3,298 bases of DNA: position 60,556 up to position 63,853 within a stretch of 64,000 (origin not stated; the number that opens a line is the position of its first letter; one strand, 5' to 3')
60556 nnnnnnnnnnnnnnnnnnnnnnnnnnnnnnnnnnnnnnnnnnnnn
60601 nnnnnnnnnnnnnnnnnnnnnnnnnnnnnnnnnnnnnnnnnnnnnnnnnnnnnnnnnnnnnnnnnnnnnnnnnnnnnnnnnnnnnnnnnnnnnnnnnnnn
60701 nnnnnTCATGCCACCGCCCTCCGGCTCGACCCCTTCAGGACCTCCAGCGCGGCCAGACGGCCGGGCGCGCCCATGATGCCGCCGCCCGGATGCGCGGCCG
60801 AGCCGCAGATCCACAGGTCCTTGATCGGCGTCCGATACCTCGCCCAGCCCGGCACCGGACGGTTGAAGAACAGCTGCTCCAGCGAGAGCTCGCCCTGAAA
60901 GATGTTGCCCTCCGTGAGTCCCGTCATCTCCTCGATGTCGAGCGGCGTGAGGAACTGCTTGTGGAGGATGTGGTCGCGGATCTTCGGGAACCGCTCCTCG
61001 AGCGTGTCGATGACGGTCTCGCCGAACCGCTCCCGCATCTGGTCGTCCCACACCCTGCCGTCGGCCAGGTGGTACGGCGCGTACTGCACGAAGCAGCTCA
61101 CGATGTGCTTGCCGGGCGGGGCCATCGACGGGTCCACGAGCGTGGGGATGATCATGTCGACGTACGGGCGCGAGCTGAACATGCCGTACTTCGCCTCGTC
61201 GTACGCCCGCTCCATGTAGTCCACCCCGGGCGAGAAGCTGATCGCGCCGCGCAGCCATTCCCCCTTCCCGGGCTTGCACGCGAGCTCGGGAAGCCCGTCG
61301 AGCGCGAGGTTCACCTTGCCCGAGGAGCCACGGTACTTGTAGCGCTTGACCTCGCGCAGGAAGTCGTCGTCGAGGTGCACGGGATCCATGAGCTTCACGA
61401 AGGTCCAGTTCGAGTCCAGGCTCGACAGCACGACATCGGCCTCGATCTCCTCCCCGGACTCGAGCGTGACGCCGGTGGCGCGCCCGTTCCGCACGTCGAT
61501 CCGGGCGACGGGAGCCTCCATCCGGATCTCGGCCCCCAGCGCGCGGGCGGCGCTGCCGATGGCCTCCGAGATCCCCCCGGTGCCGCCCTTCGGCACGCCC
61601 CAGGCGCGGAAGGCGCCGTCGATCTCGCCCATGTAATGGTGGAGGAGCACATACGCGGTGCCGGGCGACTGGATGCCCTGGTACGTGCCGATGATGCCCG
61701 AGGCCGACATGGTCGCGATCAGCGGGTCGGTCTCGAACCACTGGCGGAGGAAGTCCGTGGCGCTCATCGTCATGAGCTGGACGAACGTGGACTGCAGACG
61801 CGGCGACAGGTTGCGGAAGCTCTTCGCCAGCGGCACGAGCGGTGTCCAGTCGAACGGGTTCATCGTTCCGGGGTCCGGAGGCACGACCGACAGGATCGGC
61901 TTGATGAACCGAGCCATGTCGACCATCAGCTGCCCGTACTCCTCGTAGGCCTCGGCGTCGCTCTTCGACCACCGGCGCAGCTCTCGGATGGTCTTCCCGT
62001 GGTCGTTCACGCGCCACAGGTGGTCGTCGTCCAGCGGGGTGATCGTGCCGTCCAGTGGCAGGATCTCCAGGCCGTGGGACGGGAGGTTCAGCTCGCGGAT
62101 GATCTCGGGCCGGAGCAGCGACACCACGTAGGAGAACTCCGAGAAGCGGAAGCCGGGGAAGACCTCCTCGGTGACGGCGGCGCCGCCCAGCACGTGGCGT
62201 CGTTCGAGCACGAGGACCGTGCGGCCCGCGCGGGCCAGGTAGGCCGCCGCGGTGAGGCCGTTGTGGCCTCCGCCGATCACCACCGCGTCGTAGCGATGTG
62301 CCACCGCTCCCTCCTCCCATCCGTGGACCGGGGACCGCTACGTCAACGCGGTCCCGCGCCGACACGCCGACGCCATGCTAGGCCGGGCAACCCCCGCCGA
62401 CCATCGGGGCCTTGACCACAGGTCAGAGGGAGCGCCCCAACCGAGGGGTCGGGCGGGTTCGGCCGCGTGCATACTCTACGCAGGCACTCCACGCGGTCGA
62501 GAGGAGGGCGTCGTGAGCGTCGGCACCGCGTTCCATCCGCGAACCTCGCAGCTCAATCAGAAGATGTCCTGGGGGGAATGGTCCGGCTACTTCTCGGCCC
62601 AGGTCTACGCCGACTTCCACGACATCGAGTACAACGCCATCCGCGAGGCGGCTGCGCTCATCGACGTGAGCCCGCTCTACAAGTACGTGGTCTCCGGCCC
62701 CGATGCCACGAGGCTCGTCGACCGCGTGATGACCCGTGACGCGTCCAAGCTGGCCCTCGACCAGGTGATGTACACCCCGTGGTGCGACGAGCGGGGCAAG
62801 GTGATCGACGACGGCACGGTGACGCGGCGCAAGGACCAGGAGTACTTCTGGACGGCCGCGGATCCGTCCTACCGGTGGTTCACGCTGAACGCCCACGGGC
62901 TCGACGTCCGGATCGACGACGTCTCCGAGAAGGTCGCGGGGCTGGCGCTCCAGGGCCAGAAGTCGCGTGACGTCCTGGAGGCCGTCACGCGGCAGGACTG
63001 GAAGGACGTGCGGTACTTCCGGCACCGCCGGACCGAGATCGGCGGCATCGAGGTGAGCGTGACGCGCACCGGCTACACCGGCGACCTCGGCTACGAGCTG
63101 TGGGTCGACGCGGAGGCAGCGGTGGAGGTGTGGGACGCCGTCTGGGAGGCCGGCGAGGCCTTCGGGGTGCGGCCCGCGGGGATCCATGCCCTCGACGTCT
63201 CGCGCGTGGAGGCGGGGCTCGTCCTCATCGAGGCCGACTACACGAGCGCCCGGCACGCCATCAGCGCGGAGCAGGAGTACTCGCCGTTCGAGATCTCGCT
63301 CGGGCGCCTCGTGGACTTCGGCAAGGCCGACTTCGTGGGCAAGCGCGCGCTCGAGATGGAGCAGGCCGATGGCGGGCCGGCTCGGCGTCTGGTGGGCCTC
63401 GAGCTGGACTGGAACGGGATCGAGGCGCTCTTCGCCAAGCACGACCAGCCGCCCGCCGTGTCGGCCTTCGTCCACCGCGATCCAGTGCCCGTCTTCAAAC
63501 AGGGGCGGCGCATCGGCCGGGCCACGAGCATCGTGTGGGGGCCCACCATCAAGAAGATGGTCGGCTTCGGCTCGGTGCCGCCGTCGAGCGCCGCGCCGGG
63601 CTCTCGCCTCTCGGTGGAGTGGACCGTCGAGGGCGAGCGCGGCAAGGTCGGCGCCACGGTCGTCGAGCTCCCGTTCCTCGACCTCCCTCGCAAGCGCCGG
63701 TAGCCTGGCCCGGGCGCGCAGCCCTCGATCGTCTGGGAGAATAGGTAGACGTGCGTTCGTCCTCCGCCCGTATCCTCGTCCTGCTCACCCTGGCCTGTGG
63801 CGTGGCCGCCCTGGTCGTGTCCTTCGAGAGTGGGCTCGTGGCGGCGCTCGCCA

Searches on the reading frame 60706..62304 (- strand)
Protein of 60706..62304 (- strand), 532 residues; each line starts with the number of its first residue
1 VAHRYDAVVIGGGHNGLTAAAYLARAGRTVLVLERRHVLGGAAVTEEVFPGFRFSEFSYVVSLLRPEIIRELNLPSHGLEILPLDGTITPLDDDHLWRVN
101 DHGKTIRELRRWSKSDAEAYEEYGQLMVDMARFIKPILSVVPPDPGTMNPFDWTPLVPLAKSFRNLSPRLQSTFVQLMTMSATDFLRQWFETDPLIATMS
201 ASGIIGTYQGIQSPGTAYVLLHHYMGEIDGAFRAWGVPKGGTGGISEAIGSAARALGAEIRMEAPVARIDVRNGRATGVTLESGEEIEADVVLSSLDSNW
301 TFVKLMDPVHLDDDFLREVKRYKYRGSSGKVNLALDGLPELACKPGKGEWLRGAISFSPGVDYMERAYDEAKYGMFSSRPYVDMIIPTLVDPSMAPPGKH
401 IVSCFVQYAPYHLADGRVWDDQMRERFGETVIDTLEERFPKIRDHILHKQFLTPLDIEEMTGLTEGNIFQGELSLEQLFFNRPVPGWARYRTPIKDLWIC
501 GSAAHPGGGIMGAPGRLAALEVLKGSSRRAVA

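Call 7: search_protein_families(library=pfam, proteins=[window:60706-62304:-])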
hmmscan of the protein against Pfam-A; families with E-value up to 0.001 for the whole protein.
window:60706-62304:- (532 aa): 10 families
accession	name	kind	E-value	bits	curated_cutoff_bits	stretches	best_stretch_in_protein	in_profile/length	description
PF01593.30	Amino_oxidase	-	1.4e-17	64.6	19.8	2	213-407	178-338/443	Flavin containing amine oxidoreductase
PF01266.30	DAO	-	5.7e-12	46.3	27.9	1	6-42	1-38/353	FAD dependent oxidoreductase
PF13450.12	NAD_binding_8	-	5.8e-12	46.1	21.9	1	9-54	1-45/68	NAD(P)-binding Rossmann-like domain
PF12831.13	FAD_oxidored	-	3.2e-09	37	27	1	6-73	1-69/416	FAD dependent oxidoreductase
PF07992.20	Pyr_redox_2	-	1.3e-08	35.1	26.1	1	5-50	1-47/291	Pyridine nucleotide-disulphide oxidoreductase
PF00890.30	FAD_binding_2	-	1.4e-06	28.2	20.4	1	6-44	1-39/414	FAD binding domain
PF01946.23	Thi4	-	1.7e-05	24.6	26.2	1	5-43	18-57/235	Thi4 family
PF03486.20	HI0933_like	-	3.2e-05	24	50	0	6-40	2-36/244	HI0933-like protein Rossmann domain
PF00070.33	Pyr_redox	-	0.00013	22.8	22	0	7-40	2-35/82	Pyridine nucleotide-disulphide oxidoreductase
PF01494.25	FAD_binding_3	-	0.00096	18.9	22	0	5-37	2-34/349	FAD binding domain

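Call 8: search_protein_families(library=ncbifam, proteins=[window:60706-62304:-])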
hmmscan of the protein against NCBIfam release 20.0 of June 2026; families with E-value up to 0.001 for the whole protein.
window:60706-62304:- (532 aa): 55 families (the best 25 are shown)
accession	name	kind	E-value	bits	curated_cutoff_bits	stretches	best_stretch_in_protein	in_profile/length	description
NF045689.1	BCarotKetCrtO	equivalog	8e-81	272.3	1000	1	4-523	3-536/563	beta-carotene ketolase CrtO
TIGR02734.1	crtI_fam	subfamily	3.4e-32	111.8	238.1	2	233-510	206-474/504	phytoene desaturase family protein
NF058655.1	CrtID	equivalog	2.5e-24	86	640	3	222-308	200-284/478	bifunctional phytoene desaturase/3,4-desaturase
TIGR02730.1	carot_isom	equivalog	1.5e-23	83.5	586.9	3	233-323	219-309/493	carotenoid isomerase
NF045637.1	carotdesatCrtDProt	equivalog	7.1e-20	71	580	2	234-298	214-277/485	1-hydroxycarotenoid 3,4-desaturase CrtD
TIGR02733.1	desat_CrtD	equivalog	1e-18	67.3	549.7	2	395-513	363-477/492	C-3',4' desaturase CrtD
NF042421.1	hydcarot_desat_CrtD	equivalog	1.6e-13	50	500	1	237-311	218-291/487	1-hydroxycarotenoid 3,4-desaturase CrtD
NF005560.0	PRK07233.1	equivalog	4.6e-13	48.8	252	2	8-46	4-42/435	hypothetical protein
NF005547.0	PRK07208.1-3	equivalog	1.6e-10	40.4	380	2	235-308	199-270/465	hypothetical protein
NF053676.1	4oxCHCAChcC1Cy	equivalog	2.8e-10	39.2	1000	1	4-43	1-40/528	4-oxocyclohexanecarboxylate 2-dehydrogenase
NF003585.0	PRK05249.1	equivalog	2.4e-09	36.3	465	1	3-47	5-49/464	Si-specific NAD(P)(+) transhydrogenase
NF005548.0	PRK07208.1-4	equivalog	8.6e-09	34.5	389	1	6-54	5-52/488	hypothetical protein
NF006130.0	PRK08274.1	equivalog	1.3e-07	30.8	369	1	2-38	3-41/467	FAD-dependent tricarballylate dehydrogenase TcuA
NF005546.0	PRK07208.1-2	equivalog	1.3e-07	30.6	418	0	4-47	4-48/527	hypothetical protein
TIGR03467.1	HpnE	equivalog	2.7e-07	30.3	283.05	1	8-44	2-38/430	hydroxysqualene dehydroxylase HpnE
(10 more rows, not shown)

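Call 59: search_solved_structures(query=window:60706-62304:-, max_evalue=0.00001)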
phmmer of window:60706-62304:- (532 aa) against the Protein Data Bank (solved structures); distinct sequences matched with E-value up to 0.00001: 21.
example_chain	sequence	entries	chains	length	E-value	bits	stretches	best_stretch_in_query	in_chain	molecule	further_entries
4dgk_A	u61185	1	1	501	4.7e-15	58.3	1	231-519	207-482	Phytoene dehydrogenase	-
3ka7_A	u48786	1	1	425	7.5e-12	47.7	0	232-306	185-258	Oxidoreductase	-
4rep_A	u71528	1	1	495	1.7e-10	43.2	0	213-314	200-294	Gamma-carotene desaturase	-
4zn0_A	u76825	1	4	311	7.7e-09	37.7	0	1-53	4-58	Thioredoxin reductase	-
5mh4_A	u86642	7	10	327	1.7e-08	36.6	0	3-94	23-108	Thioredoxin reductase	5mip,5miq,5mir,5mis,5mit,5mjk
2q7v_A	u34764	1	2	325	2.3e-07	32.9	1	2-52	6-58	Thioredoxin reductase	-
5uth_A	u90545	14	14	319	2.2e-06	29.7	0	5-55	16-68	Thioredoxin reductase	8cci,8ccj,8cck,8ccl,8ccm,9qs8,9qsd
7c4a_A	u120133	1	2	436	2.9e-06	29.3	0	4-95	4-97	Amine oxidase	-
7aaw_A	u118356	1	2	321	2.9e-06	29.2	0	5-53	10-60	Thioredoxin reductase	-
2i0z_A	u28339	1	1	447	3e-06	29.2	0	3-41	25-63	NAD(FAD)-utilizing dehydrogenases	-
8dsv_A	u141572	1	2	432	3e-06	29.2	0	4-95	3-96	FAD-dependent oxidoreductase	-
3nrn_A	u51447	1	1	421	3.3e-06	29.1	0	7-55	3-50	uncharacterized protein PF1083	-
3k7t_A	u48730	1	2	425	3.5e-06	29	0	5-55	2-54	6-hydroxy-L-nicotine oxidase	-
7c49_A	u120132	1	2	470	3.5e-06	29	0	4-95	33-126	Amine oxidase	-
3k7m_X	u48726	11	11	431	3.6e-06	28.9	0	5-55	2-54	6-hydroxy-L-nicotine oxidase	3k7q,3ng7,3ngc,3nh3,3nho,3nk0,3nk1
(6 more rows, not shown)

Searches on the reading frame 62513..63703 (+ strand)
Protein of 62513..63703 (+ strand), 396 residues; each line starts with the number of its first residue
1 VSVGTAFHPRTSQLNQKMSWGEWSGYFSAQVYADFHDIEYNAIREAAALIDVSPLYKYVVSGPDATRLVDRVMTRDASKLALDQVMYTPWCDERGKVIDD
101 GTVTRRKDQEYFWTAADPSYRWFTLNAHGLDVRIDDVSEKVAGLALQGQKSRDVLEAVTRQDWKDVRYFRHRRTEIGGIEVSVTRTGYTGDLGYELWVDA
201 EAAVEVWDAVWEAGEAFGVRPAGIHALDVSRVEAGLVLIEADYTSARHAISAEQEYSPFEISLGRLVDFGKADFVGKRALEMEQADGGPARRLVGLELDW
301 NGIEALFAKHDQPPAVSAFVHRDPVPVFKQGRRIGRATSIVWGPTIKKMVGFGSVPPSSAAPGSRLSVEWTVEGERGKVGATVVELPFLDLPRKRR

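Call 7: search_protein_families(library=pfam, proteins=[window:62513-63703:+])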
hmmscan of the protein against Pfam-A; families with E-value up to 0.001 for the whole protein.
window:62513-63703:+ (396 aa): 2 families
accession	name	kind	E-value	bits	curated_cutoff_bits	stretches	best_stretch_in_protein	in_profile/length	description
PF01571.26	GCV_T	-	1.7e-61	208.1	25.6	1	14-252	6-250/255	Aminomethyltransferase folate-binding domain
PF08669.17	GCV_T_C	-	2.5e-12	47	25.9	1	322-390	16-80/80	Glycine cleavage T-protein C-terminal barrel domain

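Call 8: search_protein_families(library=ncbifam, proteins=[window:62513-63703:+])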
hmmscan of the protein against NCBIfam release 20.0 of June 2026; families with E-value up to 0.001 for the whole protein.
window:62513-63703:+ (396 aa): 8 families
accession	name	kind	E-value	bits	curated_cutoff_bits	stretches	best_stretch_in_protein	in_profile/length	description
NF053776.1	TmaoDeMthMsil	equivalog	1e-79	269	1100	1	4-395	387-760/763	trimethylamine N-oxide demethylase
NF001567.0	PRK00389.1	subfamily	3.3e-61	207.2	300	1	22-390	21-354/359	glycine cleavage system aminomethyltransferase GcvT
TIGR00528.1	gcvT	equivalog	3.9e-44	151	235.85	1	22-369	19-344/362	glycine cleavage system aminomethyltransferase GcvT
NF009133.0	PRK12486.1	equivalog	2.9e-41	141.6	410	1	39-371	47-355/369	dimethylsulfoniopropionate demethylase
TIGR01372.1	soxA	subfamily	2.7e-40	138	1164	1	39-298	649-910/996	sarcosine oxidase subunit alpha family protein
NF010093.0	PRK13579.1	equivalog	1.1e-37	129.7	459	1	39-390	44-365/371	glycine cleavage system aminomethyltransferase GcvT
NF047885.1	VanMgalDeMLigM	equivalog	3.7e-24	85.5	580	1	31-237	28-251/461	vanillate/3-O-methylgallate O-demethylase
NF047633.1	SyrngDmethDesA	equivalog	1e-21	77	800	2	39-237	39-250/453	syringate O-demethylase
